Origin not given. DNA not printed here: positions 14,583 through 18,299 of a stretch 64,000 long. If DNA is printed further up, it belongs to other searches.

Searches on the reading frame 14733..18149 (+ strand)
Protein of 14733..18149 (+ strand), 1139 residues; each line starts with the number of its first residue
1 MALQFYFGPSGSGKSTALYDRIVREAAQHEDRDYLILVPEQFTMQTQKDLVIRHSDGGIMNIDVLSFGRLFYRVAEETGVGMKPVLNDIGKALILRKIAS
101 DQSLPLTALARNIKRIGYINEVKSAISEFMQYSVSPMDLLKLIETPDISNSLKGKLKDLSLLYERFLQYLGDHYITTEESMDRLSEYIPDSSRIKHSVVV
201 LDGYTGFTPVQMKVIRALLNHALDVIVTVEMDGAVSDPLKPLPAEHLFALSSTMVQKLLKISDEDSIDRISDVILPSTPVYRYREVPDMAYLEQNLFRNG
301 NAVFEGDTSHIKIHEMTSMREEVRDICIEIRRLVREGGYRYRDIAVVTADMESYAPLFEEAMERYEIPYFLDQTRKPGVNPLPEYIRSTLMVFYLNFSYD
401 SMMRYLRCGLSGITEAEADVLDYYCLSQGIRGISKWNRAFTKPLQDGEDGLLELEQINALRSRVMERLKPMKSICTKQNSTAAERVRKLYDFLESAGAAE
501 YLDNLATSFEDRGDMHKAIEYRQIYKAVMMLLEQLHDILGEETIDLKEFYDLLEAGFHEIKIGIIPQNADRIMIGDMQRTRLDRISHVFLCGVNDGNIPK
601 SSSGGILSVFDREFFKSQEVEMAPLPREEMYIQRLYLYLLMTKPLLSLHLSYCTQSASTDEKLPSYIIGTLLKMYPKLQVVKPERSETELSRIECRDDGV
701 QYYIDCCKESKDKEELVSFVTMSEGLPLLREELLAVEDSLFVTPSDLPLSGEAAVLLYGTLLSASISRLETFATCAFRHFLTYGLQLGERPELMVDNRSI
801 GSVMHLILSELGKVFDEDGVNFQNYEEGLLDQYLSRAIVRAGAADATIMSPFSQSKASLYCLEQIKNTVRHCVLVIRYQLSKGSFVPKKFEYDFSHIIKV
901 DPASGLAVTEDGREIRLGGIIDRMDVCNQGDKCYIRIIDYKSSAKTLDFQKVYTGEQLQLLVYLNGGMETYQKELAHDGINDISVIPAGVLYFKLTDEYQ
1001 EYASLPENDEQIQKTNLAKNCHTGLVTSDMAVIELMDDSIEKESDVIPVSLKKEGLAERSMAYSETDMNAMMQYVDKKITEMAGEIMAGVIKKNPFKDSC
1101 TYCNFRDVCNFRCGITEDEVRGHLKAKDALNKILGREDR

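Call 22: search_protein_families(library=pfam, proteins=[window:14733-18149:+], max_evalue=0.00001)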
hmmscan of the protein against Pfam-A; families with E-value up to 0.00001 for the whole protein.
window:14733-18149:+ (1139 aa): 3 families
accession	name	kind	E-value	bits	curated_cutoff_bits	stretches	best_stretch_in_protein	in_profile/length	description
PF21445.3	ADDB_N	-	1.1e-80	271.4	26.6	1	5-293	1-290/290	ADDB, N-terminal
PF12705.13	PDDEXK_1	-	6.8e-34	118.3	22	1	764-1110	2-247/247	PD-(D/E)XK nuclease superfamily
PF13361.12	UvrD_C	-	4.8e-06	26.7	25.6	0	305-373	36-103/350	UvrD-like helicase C-terminal domain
